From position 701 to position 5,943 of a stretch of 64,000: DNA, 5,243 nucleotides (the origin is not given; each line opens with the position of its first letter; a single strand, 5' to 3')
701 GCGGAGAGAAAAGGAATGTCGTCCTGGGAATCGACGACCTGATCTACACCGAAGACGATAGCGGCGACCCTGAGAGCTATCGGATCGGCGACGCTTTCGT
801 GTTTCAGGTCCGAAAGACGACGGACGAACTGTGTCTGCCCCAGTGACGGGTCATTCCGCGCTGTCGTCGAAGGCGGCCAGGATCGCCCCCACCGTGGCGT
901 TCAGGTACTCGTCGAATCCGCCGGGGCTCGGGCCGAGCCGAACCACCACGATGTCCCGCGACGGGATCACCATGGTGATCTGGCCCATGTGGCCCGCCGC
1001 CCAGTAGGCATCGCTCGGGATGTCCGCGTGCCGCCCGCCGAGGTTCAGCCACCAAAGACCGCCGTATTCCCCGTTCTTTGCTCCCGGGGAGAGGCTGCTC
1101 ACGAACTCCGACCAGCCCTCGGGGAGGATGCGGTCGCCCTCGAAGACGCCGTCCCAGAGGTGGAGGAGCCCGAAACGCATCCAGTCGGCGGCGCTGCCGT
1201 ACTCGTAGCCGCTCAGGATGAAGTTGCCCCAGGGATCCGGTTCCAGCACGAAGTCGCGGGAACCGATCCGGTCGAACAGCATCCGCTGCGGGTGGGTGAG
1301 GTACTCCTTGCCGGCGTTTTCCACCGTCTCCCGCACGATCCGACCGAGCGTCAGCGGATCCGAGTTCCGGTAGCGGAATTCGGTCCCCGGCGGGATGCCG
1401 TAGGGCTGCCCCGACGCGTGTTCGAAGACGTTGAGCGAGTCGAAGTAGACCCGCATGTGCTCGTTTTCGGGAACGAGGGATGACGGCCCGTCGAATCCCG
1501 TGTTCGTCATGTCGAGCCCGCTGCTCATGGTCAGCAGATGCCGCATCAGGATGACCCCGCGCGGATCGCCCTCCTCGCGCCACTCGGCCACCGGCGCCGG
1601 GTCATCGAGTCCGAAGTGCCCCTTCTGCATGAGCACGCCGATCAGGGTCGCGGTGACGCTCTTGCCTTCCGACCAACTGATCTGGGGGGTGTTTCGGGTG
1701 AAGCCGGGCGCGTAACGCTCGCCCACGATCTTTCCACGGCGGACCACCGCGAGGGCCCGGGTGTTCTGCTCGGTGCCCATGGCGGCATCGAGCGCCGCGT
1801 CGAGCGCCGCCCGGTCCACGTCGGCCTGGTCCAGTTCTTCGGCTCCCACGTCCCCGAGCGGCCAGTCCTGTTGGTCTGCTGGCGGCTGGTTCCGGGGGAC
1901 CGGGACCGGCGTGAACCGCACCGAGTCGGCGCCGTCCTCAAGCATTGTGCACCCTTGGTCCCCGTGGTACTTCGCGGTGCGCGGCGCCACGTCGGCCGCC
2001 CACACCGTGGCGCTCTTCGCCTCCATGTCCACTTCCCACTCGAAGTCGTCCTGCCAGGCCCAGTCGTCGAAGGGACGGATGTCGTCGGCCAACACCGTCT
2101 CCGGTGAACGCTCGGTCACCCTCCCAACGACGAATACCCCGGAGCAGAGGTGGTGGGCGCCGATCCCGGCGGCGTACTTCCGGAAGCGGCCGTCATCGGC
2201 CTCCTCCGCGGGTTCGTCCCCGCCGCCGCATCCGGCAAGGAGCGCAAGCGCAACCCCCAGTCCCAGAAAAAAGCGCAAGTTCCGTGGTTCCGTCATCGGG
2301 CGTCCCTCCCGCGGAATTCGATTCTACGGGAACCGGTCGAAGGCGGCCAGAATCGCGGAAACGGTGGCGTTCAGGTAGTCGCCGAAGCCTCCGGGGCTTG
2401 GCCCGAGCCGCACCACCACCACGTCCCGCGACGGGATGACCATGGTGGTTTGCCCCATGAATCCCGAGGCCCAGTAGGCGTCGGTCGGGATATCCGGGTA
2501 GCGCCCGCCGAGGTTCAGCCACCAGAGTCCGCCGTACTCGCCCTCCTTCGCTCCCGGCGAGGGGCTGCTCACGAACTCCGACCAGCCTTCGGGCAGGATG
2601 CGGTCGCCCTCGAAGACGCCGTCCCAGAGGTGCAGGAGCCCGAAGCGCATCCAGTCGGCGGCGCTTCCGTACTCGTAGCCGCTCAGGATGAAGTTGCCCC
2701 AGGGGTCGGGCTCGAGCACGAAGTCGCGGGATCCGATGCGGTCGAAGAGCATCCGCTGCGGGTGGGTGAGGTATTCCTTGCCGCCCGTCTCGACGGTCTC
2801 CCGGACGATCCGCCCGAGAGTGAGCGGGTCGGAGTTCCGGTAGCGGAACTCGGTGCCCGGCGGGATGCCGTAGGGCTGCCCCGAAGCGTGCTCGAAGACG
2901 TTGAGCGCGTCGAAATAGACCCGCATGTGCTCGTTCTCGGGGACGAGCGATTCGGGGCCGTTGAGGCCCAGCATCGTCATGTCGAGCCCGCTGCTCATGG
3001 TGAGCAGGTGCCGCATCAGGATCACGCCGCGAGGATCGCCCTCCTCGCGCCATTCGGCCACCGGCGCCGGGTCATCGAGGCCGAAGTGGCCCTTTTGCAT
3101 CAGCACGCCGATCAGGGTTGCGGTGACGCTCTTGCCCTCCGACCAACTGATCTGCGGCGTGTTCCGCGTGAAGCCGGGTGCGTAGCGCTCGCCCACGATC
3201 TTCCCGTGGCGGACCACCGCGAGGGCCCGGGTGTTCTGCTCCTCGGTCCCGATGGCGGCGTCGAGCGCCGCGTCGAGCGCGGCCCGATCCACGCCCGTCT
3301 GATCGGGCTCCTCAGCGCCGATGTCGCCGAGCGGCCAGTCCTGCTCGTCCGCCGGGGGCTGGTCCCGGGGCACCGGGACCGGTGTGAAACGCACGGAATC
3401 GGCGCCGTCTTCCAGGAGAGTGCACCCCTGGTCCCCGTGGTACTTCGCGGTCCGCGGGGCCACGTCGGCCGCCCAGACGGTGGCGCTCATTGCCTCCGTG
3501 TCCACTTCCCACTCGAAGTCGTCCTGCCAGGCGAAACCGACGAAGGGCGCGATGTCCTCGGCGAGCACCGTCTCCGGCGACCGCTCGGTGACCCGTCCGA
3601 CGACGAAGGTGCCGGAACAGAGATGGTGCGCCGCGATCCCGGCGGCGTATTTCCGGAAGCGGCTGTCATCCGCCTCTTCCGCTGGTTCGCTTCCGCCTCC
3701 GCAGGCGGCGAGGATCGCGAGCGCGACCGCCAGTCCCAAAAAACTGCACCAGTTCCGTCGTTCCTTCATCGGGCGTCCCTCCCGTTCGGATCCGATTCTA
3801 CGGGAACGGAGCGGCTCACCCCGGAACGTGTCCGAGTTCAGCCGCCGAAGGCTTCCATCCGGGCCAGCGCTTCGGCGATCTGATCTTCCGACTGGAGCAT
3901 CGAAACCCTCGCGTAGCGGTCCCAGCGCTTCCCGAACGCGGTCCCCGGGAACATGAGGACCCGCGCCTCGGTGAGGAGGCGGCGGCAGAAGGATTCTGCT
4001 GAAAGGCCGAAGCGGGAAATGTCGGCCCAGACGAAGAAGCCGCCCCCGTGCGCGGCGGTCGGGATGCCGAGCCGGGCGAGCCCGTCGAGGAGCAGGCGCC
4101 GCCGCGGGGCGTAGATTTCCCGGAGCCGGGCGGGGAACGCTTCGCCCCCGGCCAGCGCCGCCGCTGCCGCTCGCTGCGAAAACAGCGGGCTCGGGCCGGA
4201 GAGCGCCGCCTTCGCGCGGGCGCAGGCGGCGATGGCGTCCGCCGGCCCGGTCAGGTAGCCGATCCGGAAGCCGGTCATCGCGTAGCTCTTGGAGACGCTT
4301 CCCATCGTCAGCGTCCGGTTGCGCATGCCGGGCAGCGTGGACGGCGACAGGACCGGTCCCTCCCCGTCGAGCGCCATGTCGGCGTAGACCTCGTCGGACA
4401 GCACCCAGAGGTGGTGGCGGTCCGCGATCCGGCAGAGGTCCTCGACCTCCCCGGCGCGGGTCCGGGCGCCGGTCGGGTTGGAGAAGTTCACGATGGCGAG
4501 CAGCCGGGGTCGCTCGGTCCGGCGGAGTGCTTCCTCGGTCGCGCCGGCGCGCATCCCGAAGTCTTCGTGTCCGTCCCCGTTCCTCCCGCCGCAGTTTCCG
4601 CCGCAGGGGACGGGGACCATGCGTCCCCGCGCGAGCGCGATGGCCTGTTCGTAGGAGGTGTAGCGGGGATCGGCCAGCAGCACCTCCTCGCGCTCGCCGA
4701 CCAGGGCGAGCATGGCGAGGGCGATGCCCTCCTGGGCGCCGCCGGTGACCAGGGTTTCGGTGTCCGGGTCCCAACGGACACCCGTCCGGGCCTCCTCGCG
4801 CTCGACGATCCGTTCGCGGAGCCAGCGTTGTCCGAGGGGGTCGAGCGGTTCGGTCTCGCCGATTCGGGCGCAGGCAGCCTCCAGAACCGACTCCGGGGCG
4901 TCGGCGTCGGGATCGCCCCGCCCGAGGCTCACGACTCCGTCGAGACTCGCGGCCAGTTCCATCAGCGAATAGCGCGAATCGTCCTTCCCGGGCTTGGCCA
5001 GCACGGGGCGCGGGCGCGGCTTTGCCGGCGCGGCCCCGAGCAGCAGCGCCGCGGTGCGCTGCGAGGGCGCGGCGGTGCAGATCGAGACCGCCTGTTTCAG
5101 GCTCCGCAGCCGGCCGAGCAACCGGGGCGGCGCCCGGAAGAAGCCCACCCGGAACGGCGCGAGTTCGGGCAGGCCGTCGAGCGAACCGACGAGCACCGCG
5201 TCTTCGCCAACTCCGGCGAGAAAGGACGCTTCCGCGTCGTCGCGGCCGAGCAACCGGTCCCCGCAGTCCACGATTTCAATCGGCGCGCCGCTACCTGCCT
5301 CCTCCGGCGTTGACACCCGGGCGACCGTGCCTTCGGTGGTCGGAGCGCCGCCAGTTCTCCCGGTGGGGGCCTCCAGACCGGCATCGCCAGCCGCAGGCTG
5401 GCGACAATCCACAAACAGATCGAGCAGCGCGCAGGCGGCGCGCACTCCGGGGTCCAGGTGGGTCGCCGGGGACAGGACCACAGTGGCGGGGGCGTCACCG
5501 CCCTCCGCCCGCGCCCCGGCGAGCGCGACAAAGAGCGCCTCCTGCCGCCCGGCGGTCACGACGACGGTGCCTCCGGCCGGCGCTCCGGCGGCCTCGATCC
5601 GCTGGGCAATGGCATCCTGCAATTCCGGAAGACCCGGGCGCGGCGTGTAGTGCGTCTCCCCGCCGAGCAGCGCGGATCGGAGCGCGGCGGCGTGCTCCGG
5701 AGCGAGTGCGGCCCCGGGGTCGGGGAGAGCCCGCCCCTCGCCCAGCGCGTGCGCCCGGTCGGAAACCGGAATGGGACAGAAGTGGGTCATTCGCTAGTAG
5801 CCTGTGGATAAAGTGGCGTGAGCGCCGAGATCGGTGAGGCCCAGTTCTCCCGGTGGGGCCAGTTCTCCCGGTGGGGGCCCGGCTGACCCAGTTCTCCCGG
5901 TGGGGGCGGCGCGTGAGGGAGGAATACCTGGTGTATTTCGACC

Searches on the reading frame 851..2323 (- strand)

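Call 69: search_protein_families(library=pfam, proteins=[window:851-2323:-], max_evalue=0.001)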
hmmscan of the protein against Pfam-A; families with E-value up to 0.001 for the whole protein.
window:851-2323:- (490 aa): 1 family
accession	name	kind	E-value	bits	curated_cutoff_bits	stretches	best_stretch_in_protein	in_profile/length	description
PF00144.29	Beta-lactamase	-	2e-21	77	27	1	190-464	18-308/329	Beta-lactamase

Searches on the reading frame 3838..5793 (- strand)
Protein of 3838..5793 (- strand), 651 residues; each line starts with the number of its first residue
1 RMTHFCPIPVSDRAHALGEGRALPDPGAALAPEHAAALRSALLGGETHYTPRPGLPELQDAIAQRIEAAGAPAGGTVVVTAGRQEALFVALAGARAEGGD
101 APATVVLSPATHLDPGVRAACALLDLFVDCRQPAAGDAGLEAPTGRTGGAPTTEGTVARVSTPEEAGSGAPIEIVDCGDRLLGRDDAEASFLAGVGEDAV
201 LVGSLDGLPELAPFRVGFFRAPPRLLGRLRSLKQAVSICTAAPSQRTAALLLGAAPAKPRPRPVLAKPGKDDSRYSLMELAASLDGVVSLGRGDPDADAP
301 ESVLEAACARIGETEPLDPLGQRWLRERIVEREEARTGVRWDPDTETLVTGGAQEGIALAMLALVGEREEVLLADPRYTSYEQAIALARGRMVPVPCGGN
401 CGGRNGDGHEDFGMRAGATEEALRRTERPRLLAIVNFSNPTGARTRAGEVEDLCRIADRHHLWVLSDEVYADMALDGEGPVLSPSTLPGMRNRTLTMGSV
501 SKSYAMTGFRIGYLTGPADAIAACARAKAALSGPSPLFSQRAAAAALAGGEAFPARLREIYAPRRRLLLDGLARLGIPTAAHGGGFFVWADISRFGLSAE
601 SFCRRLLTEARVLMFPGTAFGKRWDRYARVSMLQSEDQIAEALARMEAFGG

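Call 69: search_protein_families(library=pfam, proteins=[window:3838-5793:-], max_evalue=0.001)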
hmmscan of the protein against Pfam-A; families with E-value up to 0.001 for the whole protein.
window:3838-5793:- (651 aa): 1 family
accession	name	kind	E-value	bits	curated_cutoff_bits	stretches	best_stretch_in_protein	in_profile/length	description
PF00155.27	Aminotran_1_2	-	2.1e-57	195.4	19.7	1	287-645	3-360/361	Aminotransferase class I and II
